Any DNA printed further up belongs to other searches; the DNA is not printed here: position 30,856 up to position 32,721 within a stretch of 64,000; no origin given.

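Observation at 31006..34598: Secreted GH14 beta-amylase and AGE-like barrel protein directly downstream of the pilin genes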

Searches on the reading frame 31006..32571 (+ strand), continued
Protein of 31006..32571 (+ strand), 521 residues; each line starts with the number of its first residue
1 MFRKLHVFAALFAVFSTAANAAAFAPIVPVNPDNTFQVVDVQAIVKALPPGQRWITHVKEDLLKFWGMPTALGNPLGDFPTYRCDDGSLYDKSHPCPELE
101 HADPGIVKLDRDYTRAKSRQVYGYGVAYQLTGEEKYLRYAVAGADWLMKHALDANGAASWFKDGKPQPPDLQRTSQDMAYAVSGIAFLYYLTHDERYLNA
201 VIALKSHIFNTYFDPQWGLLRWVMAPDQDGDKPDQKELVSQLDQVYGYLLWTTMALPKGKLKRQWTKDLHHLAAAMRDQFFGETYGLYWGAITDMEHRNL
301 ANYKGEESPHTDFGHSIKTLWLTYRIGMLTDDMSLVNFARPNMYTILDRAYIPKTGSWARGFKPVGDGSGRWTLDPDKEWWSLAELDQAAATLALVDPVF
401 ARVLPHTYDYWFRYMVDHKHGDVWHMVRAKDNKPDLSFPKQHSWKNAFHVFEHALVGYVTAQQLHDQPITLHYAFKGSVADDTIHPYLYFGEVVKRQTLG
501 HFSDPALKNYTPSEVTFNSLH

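Call 32: search_protein_families(library=pfam, proteins=[L028:12223-13620:+, L069:5486-6184:+, L086:5491-7152:+, L055:8200-9813:+, L027:6569-8731:+, L078:4806-5162:+, L055:11444-13207:+], max_evalue=0.001)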
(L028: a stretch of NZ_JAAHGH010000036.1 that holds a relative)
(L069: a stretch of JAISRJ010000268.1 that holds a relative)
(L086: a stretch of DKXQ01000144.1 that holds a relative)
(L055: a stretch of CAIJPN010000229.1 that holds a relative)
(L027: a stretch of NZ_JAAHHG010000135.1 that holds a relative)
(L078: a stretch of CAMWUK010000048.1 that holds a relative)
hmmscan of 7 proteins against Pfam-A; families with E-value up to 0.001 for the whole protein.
L028:12223-13620:+ (465 aa): 1 family
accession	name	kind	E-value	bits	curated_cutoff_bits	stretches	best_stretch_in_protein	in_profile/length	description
PF00128.31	Alpha-amylase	-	5.7e-22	79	22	1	50-250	21-215/446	Alpha amylase, catalytic domain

L069:5486-6184:+ (232 aa): 1 family
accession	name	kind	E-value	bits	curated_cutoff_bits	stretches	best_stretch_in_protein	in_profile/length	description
PF07110.17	EthD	-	2e-07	32.5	22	1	23-104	1-93/96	EthD domain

L086:5491-7152:+ (553 aa): 3 families
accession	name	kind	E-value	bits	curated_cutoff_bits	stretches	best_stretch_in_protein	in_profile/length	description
PF02775.26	TPP_enzyme_C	-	3e-28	99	21.9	1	398-544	9-151/151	Thiamine pyrophosphate enzyme, C-terminal TPP binding domain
PF02776.23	TPP_enzyme_N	-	2.9e-26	92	26.8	1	8-123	2-118/119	Thiamine pyrophosphate enzyme, N-terminal TPP binding domain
PF00205.28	TPP_enzyme_M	-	2.8e-17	63.1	30.4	1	194-330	1-137/137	Thiamine pyrophosphate enzyme, central domain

L055:8200-9813:+ (537 aa): 2 families
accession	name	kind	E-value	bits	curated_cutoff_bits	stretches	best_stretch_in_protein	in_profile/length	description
PF12010.13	DUF3502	-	3.5e-26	91.9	24.4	1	467-535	1-69/69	Domain of unknown function (DUF3502)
PF01547.30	SBP_bac_1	-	8.9e-13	49.3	26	1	98-392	25-300/307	Bacterial extracellular solute-binding protein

L027:6569-8731:+ (720 aa): 1 family
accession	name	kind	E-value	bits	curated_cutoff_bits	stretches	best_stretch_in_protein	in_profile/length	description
PF02872.23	5_nucleotid_C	-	7.7e-25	88.3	23.6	1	419-614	3-154/158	5'-nucleotidase, C-terminal domain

L078:4806-5162:+ (118 aa): 1 family
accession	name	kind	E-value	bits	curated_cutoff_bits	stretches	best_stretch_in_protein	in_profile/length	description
PF02426.22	MIase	-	6.1e-08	33.1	26.7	1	14-106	1-87/90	Muconolactone delta-isomerase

L055:11444-13207:+ (587 aa): 3 families
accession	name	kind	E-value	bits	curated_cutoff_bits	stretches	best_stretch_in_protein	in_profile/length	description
PF00005.33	ABC_tran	-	8.4e-35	120.8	25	1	369-516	3-137/137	ABC transporter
PF00664.28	ABC_membrane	-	4.9e-22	79.3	28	1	33-305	2-274/274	ABC transporter transmembrane region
PF02463.25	SMC_N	-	2.6e-06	27.5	40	1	327-560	135-213/220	RecF/RecN/SMC N terminal domain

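Call 33: fold_search(model_id=the predicted structure, library=pdb)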
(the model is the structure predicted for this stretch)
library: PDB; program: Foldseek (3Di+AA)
matches with E <= 10: 874; with E <= 0.001: 231
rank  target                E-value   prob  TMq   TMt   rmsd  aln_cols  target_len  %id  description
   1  6f04                  1.4e-13  1.00  0.60  0.79   4.9       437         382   17  N-acetylglucosamine-2-epimerase (released 2018-09-26)
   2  3wkf                  1.8e-13  1.00  0.65  0.81   4.0       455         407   17  Crystal structure of cellobiose 2-epimerase (released 2013-12-25)
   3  9l8i_A                3.3e-13  1.00  0.64  0.81   4.1       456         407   18  Rhodothermus marines cellobiose 2-epimerase RmCE in complex with mannobiose (released 2025-07-23)
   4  5zhb_A                4.2e-13  1.00  0.61  0.81   4.4       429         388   16  Structure of Cellobiose 2-Epimerase from Bacillus thermoamylovorans B4167 (released 2019-06-19)
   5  5zhb_B                5.0e-13  1.00  0.62  0.82   3.8       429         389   16  Structure of Cellobiose 2-Epimerase from Bacillus thermoamylovorans B4167 (released 2019-06-19)
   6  2gz6_B                6.3e-13  1.00  0.59  0.80   4.4       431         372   17  Crystal Structure Of Anabaena sp. CH1 N-acetyl-D-glucosamine 2-epimerase At 2.0 A (released 2007-02-27)
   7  3gt5                  7.3e-13  1.00  0.62  0.81   3.9       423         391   18  Crystal structure of an N-acetylglucosamine 2-epimerase family protein from Xylella fastidiosa (released 2009-04-14)
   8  3wkg_A                8.0e-13  1.00  0.64  0.79   4.2       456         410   17  Crystal structure of cellobiose 2-epimerase in complex with glucosylmannose (released 2013-12-25)
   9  2gz6_A                9.2e-13  1.00  0.56  0.76   5.1       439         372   16  Crystal Structure Of Anabaena sp. CH1 N-acetyl-D-glucosamine 2-epimerase At 2.0 A (released 2007-02-27)
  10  8h1l_B                1.3e-12  1.00  0.64  0.77   4.6       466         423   17  Crystal structure of glucose-2-epimerase in complex with D-Glucitol from Runella slithyformis Runsl_4512 (released 2023-07-12)
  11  8h1l_D                1.9e-12  1.00  0.63  0.77   4.9       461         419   16  Crystal structure of glucose-2-epimerase in complex with D-Glucitol from Runella slithyformis Runsl_4512 (released 2023-07-12)
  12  8h1n                  2.7e-12  1.00  0.63  0.77   4.8       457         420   16  Crystal structure of glucose-2-epimerase mutant_D254A in complex with D-Glucitol from Runella slithyformis Runsl_4512 (released 2023-07-12)
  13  8h1m                  3.0e-12  1.00  0.63  0.77   4.9       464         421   16  Crystal structure of glucose-2-epimerase mutant_D254A from Runella slithyformis Runsl_4512 (released 2023-07-12)
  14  8h1l_C                3.1e-12  1.00  0.64  0.77   4.8       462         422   16  Crystal structure of glucose-2-epimerase in complex with D-Glucitol from Runella slithyformis Runsl_4512 (released 2023-07-12)
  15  8h1l_A                3.1e-12  1.00  0.63  0.77   5.1       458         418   16  Crystal structure of glucose-2-epimerase in complex with D-Glucitol from Runella slithyformis Runsl_4512 (released 2023-07-12)
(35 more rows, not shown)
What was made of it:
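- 31006..32571 (+): Exported AGE-superfamily (alpha/alpha)6-barrel protein, 521 aa. Candidate catalytic His315 (31948-31950) and His449 (32350-32352). Cys84 (31255-31257) and Cys96 (31291-31293) form a probable disulfide. Foldseek hits to AGE epimerases/isomerases in call 33.
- Checked: Its top 39 Foldseek PDB hits are all AGE-superfamily epimerases or isomerases, with TM about 0.8 to the target (call 33).
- GH76, GH88 and GH105 score far lower, with TM 0.44-0.49 relative to the query (call 33).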

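Call 34: search_solved_structures(query=A1, max_evalue=0.001, show_alignments=4)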
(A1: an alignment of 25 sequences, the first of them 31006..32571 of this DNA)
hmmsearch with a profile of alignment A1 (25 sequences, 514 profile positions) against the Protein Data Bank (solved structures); distinct sequences matched with E-value up to 0.001: 11.
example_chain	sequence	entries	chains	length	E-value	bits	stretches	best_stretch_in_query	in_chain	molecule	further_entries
5zhb_A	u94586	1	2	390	8e-14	54.3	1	121-443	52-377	Cellobiose 2-epimerase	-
3vw5_A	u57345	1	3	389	1.9e-11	46.4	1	120-442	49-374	Cellobiose 2-epimerase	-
5zig_A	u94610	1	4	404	2.7e-08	36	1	311-444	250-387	Cellobiose 2-epimerase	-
8h1k_A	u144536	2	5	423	7.7e-08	34.5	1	118-445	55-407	N-acylglucosamine 2-epimerase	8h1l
8h1n_A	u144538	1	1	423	7.8e-08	34.5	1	118-445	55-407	N-acylglucosamine 2-epimerase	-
8h1m_A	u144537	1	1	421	7.9e-08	34.5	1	118-445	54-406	N-acylglucosamine 2-epimerase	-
2gz6_A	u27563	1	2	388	1e-07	34.1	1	269-443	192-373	N-acetyl-D-glucosamine 2-epimerase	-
3wkf_A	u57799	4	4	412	1.7e-07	33.4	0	387-424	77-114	Cellobiose 2-epimerase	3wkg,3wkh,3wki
9l8i_A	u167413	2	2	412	1.8e-07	33.3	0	387-424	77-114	Cellobiose 2-epimerase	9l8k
6f04_A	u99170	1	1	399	3.5e-07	32.4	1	269-443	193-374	N-acetylglucosamine-2-epimerase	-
3gt5_A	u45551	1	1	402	4.6e-05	25.4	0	109-168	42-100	N-acetylglucosamine 2-epimerase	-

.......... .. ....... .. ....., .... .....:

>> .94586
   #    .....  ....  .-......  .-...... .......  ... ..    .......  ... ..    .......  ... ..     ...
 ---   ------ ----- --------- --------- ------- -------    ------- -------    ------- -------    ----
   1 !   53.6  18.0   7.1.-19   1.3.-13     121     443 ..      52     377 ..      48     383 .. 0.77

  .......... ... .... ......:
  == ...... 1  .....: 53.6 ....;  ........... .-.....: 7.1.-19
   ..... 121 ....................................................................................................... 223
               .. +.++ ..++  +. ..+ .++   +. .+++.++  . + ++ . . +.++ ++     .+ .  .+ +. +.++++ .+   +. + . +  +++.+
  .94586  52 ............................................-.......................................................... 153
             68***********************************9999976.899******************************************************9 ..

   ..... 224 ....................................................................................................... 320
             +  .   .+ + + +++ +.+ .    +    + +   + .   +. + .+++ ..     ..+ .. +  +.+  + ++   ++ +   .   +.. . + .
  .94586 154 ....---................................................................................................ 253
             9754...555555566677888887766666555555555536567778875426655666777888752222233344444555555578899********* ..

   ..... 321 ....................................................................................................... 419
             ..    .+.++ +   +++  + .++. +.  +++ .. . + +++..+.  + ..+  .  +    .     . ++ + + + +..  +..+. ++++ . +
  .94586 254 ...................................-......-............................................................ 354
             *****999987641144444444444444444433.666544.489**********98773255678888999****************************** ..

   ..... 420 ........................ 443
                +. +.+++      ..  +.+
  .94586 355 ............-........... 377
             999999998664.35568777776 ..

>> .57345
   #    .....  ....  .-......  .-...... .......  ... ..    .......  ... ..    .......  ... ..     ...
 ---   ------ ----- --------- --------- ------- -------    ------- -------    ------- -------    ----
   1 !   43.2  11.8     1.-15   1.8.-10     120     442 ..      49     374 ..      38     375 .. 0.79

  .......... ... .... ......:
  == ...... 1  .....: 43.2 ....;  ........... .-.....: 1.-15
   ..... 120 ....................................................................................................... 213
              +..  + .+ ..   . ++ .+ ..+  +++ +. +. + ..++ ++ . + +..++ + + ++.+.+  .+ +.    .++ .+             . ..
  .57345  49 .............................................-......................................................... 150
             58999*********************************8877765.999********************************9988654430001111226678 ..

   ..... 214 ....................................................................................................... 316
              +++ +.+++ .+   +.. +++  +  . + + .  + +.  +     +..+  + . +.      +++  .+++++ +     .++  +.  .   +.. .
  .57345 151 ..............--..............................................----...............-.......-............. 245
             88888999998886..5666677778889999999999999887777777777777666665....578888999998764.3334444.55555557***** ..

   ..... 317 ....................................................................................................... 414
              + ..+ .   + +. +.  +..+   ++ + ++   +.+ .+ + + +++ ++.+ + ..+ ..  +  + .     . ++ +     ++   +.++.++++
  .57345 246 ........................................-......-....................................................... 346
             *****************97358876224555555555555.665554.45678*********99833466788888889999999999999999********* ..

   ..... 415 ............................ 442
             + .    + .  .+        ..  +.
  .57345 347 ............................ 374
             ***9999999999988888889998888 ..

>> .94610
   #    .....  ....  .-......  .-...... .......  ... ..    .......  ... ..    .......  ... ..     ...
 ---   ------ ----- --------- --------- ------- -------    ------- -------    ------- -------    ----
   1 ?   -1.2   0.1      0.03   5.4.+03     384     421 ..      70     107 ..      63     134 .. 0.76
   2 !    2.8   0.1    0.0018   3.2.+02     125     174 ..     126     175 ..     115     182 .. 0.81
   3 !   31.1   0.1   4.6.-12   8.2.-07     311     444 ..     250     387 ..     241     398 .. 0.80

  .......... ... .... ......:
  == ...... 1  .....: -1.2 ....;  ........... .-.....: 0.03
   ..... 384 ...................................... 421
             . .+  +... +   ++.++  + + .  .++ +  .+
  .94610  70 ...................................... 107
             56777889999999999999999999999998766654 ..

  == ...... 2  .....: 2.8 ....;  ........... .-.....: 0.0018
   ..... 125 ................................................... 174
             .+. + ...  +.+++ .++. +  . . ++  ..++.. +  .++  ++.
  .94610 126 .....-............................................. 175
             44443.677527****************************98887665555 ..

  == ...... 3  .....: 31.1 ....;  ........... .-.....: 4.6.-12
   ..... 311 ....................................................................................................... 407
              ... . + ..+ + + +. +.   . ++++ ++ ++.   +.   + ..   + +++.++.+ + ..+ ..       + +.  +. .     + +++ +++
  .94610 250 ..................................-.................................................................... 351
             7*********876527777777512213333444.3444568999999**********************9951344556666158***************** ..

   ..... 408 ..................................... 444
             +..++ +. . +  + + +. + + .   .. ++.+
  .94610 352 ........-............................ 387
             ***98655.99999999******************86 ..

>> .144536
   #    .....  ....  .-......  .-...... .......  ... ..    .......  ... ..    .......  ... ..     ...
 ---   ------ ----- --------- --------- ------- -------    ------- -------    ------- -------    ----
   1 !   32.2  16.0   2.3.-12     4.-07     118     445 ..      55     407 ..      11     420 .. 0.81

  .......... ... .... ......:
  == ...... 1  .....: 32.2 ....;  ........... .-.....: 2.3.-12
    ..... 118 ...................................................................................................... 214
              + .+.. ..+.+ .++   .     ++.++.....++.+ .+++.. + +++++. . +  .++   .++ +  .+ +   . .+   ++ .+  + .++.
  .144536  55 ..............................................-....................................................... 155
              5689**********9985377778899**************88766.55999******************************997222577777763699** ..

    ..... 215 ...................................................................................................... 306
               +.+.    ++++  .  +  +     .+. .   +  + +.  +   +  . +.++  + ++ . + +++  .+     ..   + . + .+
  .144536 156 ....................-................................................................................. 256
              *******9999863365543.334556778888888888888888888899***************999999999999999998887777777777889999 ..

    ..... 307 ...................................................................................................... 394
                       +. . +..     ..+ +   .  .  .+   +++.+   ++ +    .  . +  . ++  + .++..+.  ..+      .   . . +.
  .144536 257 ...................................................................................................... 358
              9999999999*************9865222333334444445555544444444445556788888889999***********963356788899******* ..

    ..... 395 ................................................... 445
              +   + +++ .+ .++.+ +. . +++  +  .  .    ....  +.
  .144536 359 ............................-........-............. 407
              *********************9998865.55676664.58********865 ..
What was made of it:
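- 31006..32571 (+): Profile alignment to cellobiose 2-epimerases in call 34.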

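Call 62: search_protein_representatives(alignment_id=A1)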
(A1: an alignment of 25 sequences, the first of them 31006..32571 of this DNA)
Query: 25 sequences, 514 profile positions. Proteins with E-value up to 0.001 (for the whole library): 1074; up to 1e-10: 506; up to 1e-30: 240. The best 150 are listed.
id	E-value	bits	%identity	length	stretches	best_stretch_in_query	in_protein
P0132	1.9e-246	835.1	-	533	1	16-514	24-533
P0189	1.6e-234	795.7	-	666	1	37-514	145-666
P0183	3.0e-234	794.8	-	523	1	38-513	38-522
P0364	3.7e-210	715.3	-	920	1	40-512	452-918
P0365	2.4e-185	633.5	-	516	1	50-513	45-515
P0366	7.9e-170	582.2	-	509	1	52-497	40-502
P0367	6.0e-168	576.0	-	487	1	36-493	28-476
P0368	7.2e-166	569.2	-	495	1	49-513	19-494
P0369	2.3e-164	564.2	-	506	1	47-491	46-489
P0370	7.3e-154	529.6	-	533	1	46-497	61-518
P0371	7.6e-154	529.5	-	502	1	44-499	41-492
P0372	2.0e-153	528.1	-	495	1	46-491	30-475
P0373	3.4e-150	517.4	-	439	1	49-422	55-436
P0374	3.6e-150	517.3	-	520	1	25-512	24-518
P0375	9.6e-146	502.8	-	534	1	52-512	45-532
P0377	4.9e-145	500.4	-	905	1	48-513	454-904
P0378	3.4e-144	497.6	-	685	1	44-514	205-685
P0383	5.9e-140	483.7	-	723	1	49-494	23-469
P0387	7.6e-136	470.1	-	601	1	46-496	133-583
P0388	2.8e-135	468.3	-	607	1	50-513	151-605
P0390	1.5e-134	465.9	-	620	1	44-491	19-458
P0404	2.6e-119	415.6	-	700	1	50-513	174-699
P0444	4.2e-87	309.3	-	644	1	49-513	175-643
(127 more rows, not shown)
